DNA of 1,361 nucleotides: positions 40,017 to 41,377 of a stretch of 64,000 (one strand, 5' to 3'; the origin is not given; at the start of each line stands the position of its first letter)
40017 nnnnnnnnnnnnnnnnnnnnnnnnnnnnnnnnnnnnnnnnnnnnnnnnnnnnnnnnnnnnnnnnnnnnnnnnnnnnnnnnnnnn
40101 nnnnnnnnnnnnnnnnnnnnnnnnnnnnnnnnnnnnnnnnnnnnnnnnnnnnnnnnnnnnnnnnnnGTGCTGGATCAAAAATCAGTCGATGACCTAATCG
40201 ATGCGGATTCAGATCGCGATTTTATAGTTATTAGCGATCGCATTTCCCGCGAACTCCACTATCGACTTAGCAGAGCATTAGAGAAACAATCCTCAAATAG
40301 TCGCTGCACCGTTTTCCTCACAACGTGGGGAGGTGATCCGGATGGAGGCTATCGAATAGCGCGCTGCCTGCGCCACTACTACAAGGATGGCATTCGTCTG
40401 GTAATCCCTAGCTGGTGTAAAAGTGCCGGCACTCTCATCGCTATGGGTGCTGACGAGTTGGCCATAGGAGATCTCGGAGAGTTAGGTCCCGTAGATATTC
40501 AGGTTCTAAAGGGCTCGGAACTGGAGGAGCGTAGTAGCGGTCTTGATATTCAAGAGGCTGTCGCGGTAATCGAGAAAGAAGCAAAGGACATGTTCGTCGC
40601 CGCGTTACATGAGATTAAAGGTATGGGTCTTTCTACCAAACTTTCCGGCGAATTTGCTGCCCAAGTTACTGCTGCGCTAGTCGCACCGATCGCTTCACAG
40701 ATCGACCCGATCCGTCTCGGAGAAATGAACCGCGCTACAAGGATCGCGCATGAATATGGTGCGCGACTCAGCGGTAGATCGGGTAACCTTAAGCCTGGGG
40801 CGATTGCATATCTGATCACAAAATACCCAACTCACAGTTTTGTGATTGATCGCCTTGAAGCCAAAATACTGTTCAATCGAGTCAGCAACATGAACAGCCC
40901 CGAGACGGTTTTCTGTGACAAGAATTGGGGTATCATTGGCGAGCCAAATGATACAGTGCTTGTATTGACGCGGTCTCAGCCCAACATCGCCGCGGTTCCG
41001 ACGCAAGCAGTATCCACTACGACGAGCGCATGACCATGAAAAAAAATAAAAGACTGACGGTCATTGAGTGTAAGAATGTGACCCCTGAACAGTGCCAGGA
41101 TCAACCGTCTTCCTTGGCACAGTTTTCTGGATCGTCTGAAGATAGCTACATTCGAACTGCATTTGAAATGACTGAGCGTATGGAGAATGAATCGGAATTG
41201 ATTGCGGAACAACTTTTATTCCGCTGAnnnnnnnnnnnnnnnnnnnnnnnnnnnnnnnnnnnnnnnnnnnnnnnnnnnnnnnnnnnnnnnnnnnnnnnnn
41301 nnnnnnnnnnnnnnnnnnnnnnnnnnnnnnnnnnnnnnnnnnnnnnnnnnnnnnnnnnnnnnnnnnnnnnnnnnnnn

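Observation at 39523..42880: Right-end prophage cargo island: ClpP/SppA-fold serine protease + coupled 65-aa protein, convergent with an XRE-HTH / ImmA(IrrE) metallopeptidase pair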

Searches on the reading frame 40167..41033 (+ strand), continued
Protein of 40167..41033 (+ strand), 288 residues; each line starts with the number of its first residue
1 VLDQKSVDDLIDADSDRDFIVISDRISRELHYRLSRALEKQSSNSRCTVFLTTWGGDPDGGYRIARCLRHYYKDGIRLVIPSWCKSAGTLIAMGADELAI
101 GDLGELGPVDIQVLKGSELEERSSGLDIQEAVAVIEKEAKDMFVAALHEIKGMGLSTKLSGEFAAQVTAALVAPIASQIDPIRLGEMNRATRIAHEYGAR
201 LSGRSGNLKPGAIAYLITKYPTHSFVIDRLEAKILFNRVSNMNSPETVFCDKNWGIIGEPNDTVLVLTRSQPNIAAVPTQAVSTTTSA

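Call 29: search_protein_families(library=pfam, alignment_id=A2, max_evalue=0.001)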
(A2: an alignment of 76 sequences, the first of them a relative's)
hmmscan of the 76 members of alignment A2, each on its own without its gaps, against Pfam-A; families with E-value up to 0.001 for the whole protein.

A. member 1, L098:7216-7923:+ (236 aa): 3 families
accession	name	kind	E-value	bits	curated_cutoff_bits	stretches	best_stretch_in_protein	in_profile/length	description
PF00717.28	Peptidase_S24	-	3.9e-26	91.5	23.3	1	105-227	1-116/116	Peptidase S24-like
PF01381.28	HTH_3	-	3.6e-07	30.5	23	1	29-77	2-50/55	Helix-turn-helix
PF13560.12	HTH_31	-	2e-06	28.5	27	1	29-78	7-57/64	Helix-turn-helix domain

B. families by the number of members that match (of 76 scanned): 46 families (the first 25 are shown)
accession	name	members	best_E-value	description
PF00717.28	Peptidase_S24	15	2e-26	Peptidase S24-like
PF01381.28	HTH_3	11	7.4e-17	Helix-turn-helix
PF13560.12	HTH_31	8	1.1e-12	Helix-turn-helix domain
PF12844.13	HTH_19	7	3.5e-10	Helix-turn-helix domain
PF13443.12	HTH_26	3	2.7e-05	Cro/C1-type HTH DNA-binding domain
PF13487.12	HD_5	2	8.5e-35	HD domain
PF11871.13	DUF3391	2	2.7e-34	Domain of unknown function (DUF3391)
PF05198.21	IF3_N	2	8.4e-32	Translation initiation factor IF-3, N-terminal domain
PF00707.27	IF3_C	2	3.9e-25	Translation initiation factor IF-3, C-terminal domain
PF01966.28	HD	2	2.6e-15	HD domain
PF06114.19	Peptidase_M78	2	6.1e-12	IrrE N-terminal-like domain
PF08668.18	HDOD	2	2.6e-05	HDOD domain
PF00155.27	Aminotran_1_2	1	1.1e-81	Aminotransferase class I and II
PF01156.24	IU_nuc_hydro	1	6.2e-75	Inosine-uridine preferring nucleoside hydrolase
PF00248.27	Aldo_ket_red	1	2.4e-70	Aldo/keto reductase family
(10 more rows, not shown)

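Call 45: predict_structure(alignment_id=A1)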
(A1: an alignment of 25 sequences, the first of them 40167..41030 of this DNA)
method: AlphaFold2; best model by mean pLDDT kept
length: 288 residues; sequences in the alignment: 25
mean_pLDDT: 85.0   pTM: 0.79
mean pLDDT of the five models: 85.0, 84.6, 83.7, 82.2, 78.8
residues with pLDDT >= 90: 157; 70-90: 90; 50-70: 19; < 50: 22
segments of 3 or more residues with pLDDT < 50: 116-121, 272-275, 277-288
pLDDT, mean of each block of 10 residues (from residue 1): 93 96 94 94 94 90 96 97 90 97 88 52 63 82 90 91 89 80 77 88 94 85 76 96 97 93 84 47 44
secondary structure, 60 per line:
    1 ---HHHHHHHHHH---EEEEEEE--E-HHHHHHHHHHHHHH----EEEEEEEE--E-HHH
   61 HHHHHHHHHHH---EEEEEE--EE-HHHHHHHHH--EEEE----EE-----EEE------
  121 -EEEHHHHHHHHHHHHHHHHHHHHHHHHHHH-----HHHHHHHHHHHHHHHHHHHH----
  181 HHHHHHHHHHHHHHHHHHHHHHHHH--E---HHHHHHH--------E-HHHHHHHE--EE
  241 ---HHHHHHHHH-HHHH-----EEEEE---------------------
elements in order: H4-13 E17-23 H28-41 E46-53 H58-71 E75-80 H86-94 E97-100 E112-114 E122-124 H125-151 H157-176 H181-205 H212-218 H229-235 H244-252 H254-257 E263-267

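Call 50: fold_search(model_id=the predicted structure, library=pdb)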
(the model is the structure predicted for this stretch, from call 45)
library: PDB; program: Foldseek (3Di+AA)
matches with E <= 10: 1520; with E <= 0.001: 194
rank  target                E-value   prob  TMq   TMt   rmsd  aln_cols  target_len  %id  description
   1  4ryf_B                4.6e-05  1.00  0.40  0.61   7.0       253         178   17  ClpP1/2 heterocomplex from Listeria monocytogenes (released 2014-12-31)
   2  4ryf_A                4.9e-05  1.00  0.40  0.60   7.0       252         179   17  ClpP1/2 heterocomplex from Listeria monocytogenes (released 2014-12-31)
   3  4kwb_F                7.0e-05  1.00  0.40  0.47  12.1       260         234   12  Structure of signal peptide peptidase A with C-termini bound in the active sites: insights into specificity, self-proc (released 2013-11-27)
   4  4jcr_A                1.2e-04  1.00  0.39  0.60   5.4       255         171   16  ClpP1 N165D mutant from Listeria monocytogenes (released 2013-06-12)
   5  4kwb_D                1.3e-04  1.00  0.41  0.50  11.4       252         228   12  Structure of signal peptide peptidase A with C-termini bound in the active sites: insights into specificity, self-proc (released 2013-11-27)
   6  6m4b_A                1.4e-04  1.00  0.32  0.43  16.3       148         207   16  1510-N membrane-bound stomatin-specific protease S97A mutant (released 2020-06-10)
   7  6hwm_A                1.6e-04  1.00  0.29  0.43  16.0       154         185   12  Structure of Thermus thermophilus ClpP in complex with bortezomib (released 2019-09-18)
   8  3rst_A                1.6e-04  1.00  0.40  0.49  11.6       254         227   12  Crystal structure of Bacillus subtilis signal peptide peptidase A (released 2012-03-28)
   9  4kwb_B                1.6e-04  1.00  0.41  0.50  13.1       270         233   11  Structure of signal peptide peptidase A with C-termini bound in the active sites: insights into specificity, self-proc (released 2013-11-27)
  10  9r2s_Pe               1.7e-04  1.00  0.39  0.56  10.4       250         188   14  Structure of the S.aureus ClpP degradation chamber in the context of the MecA/ClpC/CLpC complex (released 2025-09-17)
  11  6sfx_L                2.2e-04  1.00  0.40  0.55  10.5       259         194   12  Cryo-EM structure of ClpP1/2 in the LmClpXP1/2 complex (released 2019-10-16)
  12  8ef8_L                2.2e-04  1.00  0.27  0.42  15.1       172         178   14  Staphylococcus aureus ClpP Y63W in complex with compound 3471 (released 2023-07-19)
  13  8r03_E                2.3e-04  1.00  0.38  0.56  10.5       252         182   14  Staphylococcus aureus ClpP in complex with the natural product beta-lactone inhibitor Cystargolide A at 2.0 A resoluti (released 2023-12-20)
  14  6mx2_C                2.4e-04  1.00  0.41  0.60   4.8       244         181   14  Crystal Structure of ClpP1 from Clostridium difficile 630. (released 2018-11-14)
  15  4kwb_A                2.6e-04  1.00  0.42  0.50  14.7       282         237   11  Structure of signal peptide peptidase A with C-termini bound in the active sites: insights into specificity, self-proc (released 2013-11-27)
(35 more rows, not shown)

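Call 57: find_encoding_contigs(protein=P0001, flank=4000, max_places=4)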
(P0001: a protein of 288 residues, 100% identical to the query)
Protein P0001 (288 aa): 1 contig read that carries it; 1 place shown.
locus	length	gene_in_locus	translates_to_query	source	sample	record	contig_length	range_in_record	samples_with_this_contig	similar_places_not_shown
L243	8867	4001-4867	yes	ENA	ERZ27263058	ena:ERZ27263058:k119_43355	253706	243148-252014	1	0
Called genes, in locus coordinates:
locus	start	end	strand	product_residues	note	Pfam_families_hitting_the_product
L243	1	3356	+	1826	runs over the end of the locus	PF24801:FNIII-A_GpJ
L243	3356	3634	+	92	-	-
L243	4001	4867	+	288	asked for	PF01972:SDH_protease (weak)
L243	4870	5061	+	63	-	-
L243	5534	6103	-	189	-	PF06114:Peptidase_M78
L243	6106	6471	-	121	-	PF13560:HTH_31, PF01381:HTH_3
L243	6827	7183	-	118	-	PF13411:MerR_1, PF00376:MerR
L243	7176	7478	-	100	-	PF00216:Bac_DNA_binding, PF18291:HU-HIG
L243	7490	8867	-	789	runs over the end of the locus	PF01588:tRNA_bind, PF03483:B3_4, PF03484:B5, PF17759:tRNA_synthFbeta, PF03147:FDX-ACB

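Call 84: search_solved_structures(query=A1, max_evalue=1, show_alignments=2)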
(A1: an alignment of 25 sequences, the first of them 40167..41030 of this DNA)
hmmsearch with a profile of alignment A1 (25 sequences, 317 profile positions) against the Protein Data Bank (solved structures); distinct sequences matched with E-value up to 1: 3.
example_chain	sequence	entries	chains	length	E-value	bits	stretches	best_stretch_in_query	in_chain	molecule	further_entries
4jcr_A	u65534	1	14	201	0.00017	23.9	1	6-97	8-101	ATP-dependent Clp protease proteolytic subunit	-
4jcq_A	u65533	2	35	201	0.00017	23.9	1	6-97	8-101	ATP-dependent Clp protease proteolytic subunit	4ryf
6sfx_A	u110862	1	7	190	0.00089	21.5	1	6-97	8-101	ATP-dependent Clp protease proteolytic subunit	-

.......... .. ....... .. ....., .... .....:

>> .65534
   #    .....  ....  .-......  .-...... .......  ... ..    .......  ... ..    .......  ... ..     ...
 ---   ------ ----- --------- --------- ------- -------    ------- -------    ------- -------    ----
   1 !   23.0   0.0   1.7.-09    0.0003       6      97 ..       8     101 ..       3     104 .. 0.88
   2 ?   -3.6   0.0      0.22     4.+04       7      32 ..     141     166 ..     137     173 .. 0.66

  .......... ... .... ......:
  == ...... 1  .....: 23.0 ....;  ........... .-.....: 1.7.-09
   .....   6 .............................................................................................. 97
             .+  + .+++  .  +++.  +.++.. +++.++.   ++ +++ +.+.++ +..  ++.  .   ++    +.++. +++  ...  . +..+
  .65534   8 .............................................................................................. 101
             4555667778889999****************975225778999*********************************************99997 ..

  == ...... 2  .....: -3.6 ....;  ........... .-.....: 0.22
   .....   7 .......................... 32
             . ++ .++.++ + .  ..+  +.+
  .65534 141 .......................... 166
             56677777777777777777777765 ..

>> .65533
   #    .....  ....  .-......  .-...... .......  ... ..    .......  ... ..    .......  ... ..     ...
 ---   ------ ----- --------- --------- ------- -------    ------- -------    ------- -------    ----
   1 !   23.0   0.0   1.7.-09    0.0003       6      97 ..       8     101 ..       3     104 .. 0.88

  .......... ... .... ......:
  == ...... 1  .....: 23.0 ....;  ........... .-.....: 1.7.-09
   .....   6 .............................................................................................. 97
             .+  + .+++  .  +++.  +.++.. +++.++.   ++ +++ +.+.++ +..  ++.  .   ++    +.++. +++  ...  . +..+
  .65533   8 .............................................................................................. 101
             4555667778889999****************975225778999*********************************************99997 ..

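Call 91: search_protein_families(library=pfam, proteins=[L114:6701-7411:+, L086:6569-7639:-, L034:7195-7839:+, L088:9359-10687:-, L104:5627-6346:-, L161:4842-5549:-, L075:6355-7749:-, L042:2293-3888:+, L042:3867-4838:-, L077:9078-10724:+], max_evalue=0.001)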
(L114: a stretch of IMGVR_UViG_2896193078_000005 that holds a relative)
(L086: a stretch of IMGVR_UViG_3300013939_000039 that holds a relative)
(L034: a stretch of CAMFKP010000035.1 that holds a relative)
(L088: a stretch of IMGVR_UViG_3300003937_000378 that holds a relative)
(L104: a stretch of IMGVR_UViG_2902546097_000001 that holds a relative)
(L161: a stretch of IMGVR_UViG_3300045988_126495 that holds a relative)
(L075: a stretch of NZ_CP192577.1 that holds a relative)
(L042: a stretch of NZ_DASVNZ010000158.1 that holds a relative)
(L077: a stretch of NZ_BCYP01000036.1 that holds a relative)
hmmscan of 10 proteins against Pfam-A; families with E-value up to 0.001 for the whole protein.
L114:6701-7411:+ (237 aa): 7 families
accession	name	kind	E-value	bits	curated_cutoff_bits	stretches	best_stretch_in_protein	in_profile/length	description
PF00717.28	Peptidase_S24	-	5.2e-19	68.5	23.3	1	103-217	5-107/116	Peptidase S24-like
PF01381.28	HTH_3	-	7.4e-17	61.6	23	1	12-65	1-55/55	Helix-turn-helix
PF13560.12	HTH_31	-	2.2e-11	44.4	27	1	8-62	2-58/64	Helix-turn-helix domain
PF12844.13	HTH_19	-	3.5e-10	40.1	30.2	1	10-65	2-58/64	Helix-turn-helix domain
PF13443.12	HTH_26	-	2.7e-05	24.8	22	1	11-63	1-55/63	Cro/C1-type HTH DNA-binding domain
PF15731.11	MqsA_antitoxin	-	7.5e-05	23.3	30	1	9-65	71-127/131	Antitoxin component of bacterial toxin-antitoxin system, MqsA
PF13744.12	HTH_37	-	0.00013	22.2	27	1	2-46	13-57/80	Helix-turn-helix domain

L086:6569-7639:- (357 aa): 2 families
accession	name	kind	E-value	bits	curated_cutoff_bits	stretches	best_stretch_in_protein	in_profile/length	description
PF00589.27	Phage_integrase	-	3.4e-19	69.7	27.1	1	181-351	2-170/172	Phage integrase family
PF24624.1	Int_N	-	7.6e-05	23.8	27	1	68-152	4-87/100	Phage integrase, N-terminal domain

L034:7195-7839:+ (215 aa): 4 families
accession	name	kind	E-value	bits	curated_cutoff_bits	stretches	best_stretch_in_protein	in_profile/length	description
PF00717.28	Peptidase_S24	-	5.3e-25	87.8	23.3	1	83-205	1-116/116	Peptidase S24-like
PF01381.28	HTH_3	-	3.4e-13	49.8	23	1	12-66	1-54/55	Helix-turn-helix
PF13560.12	HTH_31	-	1.1e-12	48.5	27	1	8-67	2-61/64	Helix-turn-helix domain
PF12844.13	HTH_19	-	0.00013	22.2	30.2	1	9-64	1-55/64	Helix-turn-helix domain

L088:9359-10687:- (443 aa): 1 family
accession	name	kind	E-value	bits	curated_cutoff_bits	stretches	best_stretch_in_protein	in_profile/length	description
PF13356.12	Arm-DNA-bind_3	-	0.00058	20.4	27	0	32-85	22-74/83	Arm DNA-binding domain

L104:5627-6346:- (240 aa): 2 families
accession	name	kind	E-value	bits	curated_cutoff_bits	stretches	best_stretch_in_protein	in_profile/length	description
PF03374.19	ANT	-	1.3e-24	87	25.3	1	138-235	3-106/108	Phage antirepressor protein KilAC domain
PF09669.15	Phage_pRha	-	6e-13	49.6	29.9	1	29-109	1-91/91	Phage regulatory protein Rha (Phage_pRha)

L161:4842-5549:- (236 aa): 2 families
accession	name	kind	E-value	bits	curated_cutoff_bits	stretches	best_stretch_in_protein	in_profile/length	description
PF13730.12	HTH_36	-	8.6e-13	48.3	25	1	16-67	4-55/55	Helix-turn-helix domain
PF21984.2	DnaD_N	-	3.7e-05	24.3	27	1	21-86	19-84/101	DnaD N-terminal domain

L075:6355-7749:- (465 aa): 0 families

L042:2293-3888:+ (532 aa): 1 family
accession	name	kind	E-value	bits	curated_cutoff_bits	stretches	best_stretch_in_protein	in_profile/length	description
PF00496.27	SBP_bac_5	-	1.5e-81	274.8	32.4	1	70-447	1-366/368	Bacterial extracellular solute-binding proteins, family 5 Middle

L042:3867-4838:- (324 aa): 0 families

L077:9078-10724:+ (549 aa): 0 families

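Call 92: search_protein_families(library=padloc, proteins=[L001:5995-6987:+, L098:7968-9029:+], max_evalue=0.01)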
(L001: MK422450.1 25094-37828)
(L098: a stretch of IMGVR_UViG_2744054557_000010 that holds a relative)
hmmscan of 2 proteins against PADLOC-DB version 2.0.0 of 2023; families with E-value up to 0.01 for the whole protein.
L001:5995-6987:+ (331 aa): 0 families

L098:7968-9029:+ (354 aa): 0 families

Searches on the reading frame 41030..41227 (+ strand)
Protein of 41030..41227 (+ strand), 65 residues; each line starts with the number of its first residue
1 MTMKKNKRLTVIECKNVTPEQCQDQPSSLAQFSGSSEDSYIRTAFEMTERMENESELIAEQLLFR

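Call 3: search_protein_families(library=pfam, proteins=[window:41030-41227:+], max_evalue=1)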
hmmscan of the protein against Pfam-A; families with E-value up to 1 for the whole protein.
window:41030-41227:+ (65 aa): 0 families

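Call 4: search_protein_families(library=padloc, proteins=[window:41030-41227:+], max_evalue=1)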
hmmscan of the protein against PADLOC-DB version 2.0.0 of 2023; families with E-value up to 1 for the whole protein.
window:41030-41227:+ (65 aa): 1 family
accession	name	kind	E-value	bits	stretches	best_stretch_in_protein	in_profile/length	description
PDLC04225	HEC-02B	-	0.011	13.8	1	3-65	45-101/173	-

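Call 6: search_protein_families(library=phrogs, proteins=[window:41030-41227:+], max_evalue=0.1)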
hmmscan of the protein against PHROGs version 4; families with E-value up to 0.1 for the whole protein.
window:41030-41227:+ (65 aa): 0 families

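Call 7: search_protein_families(library=ncbifam, proteins=[window:41030-41227:+], max_evalue=0.1)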
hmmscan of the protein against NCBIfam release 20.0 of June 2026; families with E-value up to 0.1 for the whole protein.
window:41030-41227:+ (65 aa): 0 families

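Call 64: search_protein_representatives(protein=window:41030-41224:+)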
Query: 65 residues. Proteins with E-value up to 0.001 (for the whole library): 2; up to 1e-10: 1; up to 1e-30: 1. The best 2 are listed.
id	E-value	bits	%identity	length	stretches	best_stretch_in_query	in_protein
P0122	1.6e-33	128.2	100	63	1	3-65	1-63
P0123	2.6e-04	37.0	33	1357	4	12-58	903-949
